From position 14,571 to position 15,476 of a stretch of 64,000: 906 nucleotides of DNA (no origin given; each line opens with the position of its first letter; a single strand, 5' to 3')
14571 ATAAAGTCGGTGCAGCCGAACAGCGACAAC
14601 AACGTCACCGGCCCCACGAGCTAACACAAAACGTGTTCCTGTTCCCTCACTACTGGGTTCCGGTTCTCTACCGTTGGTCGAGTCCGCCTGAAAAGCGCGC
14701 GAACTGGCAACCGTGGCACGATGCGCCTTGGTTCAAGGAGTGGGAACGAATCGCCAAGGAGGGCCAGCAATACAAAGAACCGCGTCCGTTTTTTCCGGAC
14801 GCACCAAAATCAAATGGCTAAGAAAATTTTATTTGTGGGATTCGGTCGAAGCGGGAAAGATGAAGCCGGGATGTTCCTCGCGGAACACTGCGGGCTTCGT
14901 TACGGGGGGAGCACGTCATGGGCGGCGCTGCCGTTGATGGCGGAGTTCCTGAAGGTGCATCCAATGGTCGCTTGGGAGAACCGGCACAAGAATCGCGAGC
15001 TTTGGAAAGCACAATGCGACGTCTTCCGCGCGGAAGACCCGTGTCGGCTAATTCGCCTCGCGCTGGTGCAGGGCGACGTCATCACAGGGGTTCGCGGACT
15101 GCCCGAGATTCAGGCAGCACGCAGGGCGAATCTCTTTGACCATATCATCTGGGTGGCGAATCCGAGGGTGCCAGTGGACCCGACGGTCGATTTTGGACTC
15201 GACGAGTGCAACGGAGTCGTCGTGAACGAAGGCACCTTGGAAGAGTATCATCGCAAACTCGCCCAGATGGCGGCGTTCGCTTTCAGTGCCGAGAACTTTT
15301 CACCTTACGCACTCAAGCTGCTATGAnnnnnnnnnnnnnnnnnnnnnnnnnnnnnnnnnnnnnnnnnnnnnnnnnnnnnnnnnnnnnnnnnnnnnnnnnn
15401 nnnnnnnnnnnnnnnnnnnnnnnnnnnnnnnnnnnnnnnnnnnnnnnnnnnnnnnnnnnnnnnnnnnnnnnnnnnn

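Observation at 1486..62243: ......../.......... is strongly over-represented and strand-biased across the window, including inside genes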

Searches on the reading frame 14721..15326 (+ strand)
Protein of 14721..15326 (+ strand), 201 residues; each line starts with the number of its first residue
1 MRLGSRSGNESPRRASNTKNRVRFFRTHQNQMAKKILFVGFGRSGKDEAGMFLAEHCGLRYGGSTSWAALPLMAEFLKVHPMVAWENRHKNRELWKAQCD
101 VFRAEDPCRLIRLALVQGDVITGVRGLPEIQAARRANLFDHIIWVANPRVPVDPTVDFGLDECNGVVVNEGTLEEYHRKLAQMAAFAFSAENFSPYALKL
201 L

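Call 37: search_protein_families(library=pfam, proteins=[window:14721-15326:+], max_evalue=0.01)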
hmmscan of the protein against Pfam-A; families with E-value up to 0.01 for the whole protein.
window:14721-15326:+ (201 aa): 0 families

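Call 46: find_related_loci(query=A3, collection=viral_contigs, flank=10000)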
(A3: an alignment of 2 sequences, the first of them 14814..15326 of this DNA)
Query A3 (170 aa) in viral_contigs; peptide patterns used: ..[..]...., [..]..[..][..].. (x = any residue, [..] = any of these).
44 stretches matched a pattern; 3 encode a relative of the query (tblastn E <= 1e-3); 3 distinct loci.
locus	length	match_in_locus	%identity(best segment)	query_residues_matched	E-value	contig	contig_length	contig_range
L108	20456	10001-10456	49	4-153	2e-46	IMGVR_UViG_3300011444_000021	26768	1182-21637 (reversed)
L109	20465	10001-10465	48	4-153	1e-46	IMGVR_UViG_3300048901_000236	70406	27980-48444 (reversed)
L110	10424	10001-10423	48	4-141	3e-40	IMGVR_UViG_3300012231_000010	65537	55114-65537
